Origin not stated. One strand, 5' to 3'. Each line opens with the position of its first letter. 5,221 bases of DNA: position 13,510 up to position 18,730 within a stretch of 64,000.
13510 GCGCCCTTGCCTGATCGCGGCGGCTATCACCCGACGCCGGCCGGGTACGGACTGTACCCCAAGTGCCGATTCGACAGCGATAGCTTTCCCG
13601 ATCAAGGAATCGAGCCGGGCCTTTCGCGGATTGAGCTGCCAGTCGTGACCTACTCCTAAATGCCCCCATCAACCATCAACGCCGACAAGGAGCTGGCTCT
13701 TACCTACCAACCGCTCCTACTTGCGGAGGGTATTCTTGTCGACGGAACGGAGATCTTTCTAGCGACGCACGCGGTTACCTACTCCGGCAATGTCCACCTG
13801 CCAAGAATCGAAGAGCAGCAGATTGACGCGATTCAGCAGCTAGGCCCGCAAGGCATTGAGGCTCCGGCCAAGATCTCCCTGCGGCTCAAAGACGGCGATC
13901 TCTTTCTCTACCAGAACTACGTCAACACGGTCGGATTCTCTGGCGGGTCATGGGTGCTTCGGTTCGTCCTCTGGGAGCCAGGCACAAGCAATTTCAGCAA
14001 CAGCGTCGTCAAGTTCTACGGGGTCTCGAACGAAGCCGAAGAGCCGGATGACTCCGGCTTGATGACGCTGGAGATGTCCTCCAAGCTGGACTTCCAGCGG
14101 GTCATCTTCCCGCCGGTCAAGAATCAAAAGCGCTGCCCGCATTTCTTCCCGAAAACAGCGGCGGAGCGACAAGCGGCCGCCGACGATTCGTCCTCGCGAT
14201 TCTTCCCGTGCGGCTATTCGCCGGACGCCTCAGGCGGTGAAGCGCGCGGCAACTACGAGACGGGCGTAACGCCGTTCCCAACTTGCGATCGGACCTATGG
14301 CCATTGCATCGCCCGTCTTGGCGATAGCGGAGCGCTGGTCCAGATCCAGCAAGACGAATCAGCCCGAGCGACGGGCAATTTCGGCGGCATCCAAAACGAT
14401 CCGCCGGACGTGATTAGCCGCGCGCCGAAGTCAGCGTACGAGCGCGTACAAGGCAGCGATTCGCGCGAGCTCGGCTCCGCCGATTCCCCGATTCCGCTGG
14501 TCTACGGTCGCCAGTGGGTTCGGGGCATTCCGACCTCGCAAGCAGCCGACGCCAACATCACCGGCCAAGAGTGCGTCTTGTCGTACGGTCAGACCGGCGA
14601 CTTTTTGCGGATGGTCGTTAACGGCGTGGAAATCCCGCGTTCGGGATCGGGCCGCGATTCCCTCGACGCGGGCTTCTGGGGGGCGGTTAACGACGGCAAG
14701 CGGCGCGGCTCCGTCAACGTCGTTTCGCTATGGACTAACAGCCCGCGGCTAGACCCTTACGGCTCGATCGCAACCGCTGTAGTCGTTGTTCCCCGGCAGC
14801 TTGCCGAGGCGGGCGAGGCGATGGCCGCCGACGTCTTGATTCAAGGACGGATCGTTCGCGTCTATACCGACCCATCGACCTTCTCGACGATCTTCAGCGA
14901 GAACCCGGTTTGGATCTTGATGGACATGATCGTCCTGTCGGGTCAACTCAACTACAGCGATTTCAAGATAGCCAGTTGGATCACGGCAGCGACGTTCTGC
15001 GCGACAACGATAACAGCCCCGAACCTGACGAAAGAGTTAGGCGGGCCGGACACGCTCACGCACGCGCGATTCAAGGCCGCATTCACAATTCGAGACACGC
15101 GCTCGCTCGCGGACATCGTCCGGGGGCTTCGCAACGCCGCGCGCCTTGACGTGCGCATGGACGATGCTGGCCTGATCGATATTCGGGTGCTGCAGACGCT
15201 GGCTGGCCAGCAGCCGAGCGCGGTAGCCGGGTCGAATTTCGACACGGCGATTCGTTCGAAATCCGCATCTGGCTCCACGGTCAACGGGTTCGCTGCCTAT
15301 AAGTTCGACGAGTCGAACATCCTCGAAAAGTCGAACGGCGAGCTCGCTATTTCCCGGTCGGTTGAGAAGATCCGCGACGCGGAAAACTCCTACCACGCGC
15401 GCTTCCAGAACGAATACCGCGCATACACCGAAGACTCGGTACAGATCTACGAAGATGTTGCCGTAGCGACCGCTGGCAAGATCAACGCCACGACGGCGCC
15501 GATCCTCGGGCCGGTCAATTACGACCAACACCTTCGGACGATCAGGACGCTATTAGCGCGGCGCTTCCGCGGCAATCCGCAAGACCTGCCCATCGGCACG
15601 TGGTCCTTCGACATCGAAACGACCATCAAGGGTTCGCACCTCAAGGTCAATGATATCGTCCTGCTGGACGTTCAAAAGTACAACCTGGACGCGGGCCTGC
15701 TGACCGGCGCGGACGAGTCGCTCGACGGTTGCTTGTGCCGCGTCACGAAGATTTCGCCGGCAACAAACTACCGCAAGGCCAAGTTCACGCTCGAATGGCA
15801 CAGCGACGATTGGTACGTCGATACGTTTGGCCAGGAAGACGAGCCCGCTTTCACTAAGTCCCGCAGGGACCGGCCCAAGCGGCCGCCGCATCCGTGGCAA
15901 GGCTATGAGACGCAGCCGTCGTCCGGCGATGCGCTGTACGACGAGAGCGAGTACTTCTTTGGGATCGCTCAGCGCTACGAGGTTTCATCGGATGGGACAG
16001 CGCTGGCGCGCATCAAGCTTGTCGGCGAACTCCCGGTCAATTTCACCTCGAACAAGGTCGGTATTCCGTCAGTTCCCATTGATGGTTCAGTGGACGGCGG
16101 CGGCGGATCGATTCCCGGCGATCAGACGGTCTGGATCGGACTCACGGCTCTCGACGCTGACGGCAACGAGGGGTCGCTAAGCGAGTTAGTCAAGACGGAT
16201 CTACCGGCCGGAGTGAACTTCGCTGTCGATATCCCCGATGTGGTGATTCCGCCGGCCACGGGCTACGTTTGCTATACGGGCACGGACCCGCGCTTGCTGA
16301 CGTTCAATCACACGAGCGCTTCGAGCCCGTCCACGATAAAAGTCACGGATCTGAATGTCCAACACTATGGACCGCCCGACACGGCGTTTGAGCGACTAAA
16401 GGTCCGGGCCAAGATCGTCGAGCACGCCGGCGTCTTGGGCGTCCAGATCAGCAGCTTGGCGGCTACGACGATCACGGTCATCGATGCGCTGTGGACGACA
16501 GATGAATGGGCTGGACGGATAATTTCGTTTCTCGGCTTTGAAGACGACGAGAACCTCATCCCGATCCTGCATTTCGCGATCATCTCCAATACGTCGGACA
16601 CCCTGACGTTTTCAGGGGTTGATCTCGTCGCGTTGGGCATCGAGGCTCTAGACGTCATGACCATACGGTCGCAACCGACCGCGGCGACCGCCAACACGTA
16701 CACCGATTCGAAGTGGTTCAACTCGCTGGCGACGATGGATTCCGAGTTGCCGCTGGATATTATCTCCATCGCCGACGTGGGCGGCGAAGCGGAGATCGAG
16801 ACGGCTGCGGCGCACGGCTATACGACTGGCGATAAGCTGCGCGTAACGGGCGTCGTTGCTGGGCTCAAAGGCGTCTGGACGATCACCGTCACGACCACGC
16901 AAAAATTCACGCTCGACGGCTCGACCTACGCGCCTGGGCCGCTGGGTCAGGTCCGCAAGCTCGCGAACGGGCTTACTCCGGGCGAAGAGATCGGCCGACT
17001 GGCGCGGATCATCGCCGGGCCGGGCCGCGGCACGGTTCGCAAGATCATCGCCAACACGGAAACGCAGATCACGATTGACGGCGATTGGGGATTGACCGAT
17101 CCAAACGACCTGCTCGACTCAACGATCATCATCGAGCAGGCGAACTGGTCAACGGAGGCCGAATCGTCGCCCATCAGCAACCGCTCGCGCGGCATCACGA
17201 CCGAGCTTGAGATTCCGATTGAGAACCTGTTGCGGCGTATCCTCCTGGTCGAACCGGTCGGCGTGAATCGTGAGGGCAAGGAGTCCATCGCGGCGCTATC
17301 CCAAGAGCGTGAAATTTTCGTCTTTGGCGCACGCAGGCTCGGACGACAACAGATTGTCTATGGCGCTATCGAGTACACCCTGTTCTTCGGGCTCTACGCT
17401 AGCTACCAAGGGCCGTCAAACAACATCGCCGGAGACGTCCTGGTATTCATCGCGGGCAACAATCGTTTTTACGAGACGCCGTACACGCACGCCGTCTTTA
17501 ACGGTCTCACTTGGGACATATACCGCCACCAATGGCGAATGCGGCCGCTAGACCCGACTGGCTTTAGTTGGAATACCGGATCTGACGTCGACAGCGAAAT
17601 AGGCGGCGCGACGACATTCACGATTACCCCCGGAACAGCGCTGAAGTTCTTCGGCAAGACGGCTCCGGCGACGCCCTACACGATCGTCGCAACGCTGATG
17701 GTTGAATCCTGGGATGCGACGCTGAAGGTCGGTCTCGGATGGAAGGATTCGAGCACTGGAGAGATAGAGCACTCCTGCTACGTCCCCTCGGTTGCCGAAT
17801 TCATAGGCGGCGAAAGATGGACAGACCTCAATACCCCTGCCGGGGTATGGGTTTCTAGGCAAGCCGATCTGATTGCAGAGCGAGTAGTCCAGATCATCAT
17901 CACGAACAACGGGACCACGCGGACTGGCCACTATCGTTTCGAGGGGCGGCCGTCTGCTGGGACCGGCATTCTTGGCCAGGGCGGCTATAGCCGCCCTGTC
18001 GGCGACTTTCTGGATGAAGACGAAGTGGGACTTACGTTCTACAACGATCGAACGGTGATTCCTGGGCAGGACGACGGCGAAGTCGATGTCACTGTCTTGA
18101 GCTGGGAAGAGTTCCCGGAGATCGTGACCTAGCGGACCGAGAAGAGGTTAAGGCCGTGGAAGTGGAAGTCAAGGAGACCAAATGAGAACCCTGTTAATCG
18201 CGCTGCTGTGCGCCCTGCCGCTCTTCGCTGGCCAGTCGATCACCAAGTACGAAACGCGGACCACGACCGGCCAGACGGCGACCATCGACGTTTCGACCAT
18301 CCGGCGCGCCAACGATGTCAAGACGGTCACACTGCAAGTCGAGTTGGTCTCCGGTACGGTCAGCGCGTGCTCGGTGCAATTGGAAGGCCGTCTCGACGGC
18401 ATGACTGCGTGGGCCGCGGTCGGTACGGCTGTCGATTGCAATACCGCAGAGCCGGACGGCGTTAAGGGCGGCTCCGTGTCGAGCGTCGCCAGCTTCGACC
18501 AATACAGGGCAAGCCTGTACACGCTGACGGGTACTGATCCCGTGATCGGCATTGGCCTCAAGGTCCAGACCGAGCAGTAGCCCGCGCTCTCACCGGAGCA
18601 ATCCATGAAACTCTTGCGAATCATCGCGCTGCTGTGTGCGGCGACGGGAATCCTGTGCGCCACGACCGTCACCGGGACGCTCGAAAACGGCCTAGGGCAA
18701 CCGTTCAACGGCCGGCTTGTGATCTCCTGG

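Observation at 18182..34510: Eight consecutive post-gpJ ORFs all begin with Sec-type signal-peptide-like N-termini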

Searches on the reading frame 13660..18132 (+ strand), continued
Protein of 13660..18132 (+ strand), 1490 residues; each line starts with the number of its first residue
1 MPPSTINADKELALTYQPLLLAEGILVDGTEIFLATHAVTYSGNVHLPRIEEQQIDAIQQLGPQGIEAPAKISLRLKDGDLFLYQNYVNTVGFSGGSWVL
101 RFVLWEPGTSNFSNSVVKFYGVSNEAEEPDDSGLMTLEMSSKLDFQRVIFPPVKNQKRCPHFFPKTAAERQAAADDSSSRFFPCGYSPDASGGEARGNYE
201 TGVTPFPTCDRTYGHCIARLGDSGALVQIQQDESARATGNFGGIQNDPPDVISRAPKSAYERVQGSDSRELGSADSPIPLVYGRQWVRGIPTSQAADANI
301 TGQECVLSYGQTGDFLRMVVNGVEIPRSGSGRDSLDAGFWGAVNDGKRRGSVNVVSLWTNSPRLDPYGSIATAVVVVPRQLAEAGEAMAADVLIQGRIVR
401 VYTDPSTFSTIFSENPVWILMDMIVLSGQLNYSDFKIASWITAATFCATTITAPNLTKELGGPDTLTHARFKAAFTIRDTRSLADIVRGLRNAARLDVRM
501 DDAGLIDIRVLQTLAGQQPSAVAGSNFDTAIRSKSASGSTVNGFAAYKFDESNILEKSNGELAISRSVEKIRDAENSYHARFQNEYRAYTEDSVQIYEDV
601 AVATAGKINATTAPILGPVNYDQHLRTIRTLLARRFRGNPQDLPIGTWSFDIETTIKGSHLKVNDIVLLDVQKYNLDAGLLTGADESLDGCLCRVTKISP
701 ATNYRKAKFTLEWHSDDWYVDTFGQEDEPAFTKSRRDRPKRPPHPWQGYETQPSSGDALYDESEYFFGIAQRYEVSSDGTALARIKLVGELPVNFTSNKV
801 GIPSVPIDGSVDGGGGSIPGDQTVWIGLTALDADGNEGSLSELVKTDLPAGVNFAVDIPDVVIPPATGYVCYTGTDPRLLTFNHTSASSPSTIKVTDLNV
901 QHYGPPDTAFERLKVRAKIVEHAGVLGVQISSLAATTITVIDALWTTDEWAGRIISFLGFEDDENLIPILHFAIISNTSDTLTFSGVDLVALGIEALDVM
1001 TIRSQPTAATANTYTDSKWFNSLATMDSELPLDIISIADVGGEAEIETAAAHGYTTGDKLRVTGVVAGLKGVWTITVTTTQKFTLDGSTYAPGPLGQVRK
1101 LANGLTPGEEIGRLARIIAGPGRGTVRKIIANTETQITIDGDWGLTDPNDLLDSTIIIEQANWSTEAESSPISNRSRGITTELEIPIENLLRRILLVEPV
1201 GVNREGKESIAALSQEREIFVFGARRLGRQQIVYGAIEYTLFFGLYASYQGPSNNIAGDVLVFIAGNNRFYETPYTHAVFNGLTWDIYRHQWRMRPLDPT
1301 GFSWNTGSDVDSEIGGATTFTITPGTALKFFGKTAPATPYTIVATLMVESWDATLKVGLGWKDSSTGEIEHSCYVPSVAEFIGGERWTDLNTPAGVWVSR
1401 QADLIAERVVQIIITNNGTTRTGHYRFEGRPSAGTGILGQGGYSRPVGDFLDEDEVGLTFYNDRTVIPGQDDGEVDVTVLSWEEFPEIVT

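Call 117: find_encoding_contigs(protein=P0002, flank=10000, max_places=2)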
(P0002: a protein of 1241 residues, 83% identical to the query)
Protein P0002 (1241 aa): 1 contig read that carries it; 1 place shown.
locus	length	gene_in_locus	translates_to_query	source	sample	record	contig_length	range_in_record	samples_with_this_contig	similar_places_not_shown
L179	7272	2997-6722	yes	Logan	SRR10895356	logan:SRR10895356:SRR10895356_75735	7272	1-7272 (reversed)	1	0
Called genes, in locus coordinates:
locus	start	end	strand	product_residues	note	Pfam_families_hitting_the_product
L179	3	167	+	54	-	?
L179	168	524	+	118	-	-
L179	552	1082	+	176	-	-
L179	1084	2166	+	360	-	PF00959:Phage_lysozyme (weak), PF14359:DUF4406, PF24963:DUF7768 (weak)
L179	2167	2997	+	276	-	PF09343:DUF2460 (faint)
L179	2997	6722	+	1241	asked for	-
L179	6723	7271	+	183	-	?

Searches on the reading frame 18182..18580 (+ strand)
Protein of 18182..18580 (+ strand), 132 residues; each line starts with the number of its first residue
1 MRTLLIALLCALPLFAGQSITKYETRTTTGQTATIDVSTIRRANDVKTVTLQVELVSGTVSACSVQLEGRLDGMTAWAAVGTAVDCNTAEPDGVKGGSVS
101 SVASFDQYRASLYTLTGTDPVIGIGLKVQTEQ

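Call 5: search_protein_families(library=pfam, proteins=[window:18182-18580:+], max_evalue=0.01)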
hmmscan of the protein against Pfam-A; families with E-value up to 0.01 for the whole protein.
window:18182-18580:+ (132 aa): 0 families

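Call 6: search_protein_families(library=phrogs, proteins=[window:18182-18580:+], max_evalue=0.01)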
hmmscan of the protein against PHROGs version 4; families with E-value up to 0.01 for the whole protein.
window:18182-18580:+ (132 aa): 0 families

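Call 113: search_protein_families(library=ncbifam, proteins=[window:18182-18580:+], max_evalue=0.01)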
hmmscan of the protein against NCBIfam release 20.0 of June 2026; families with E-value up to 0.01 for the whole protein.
window:18182-18580:+ (132 aa): 0 families
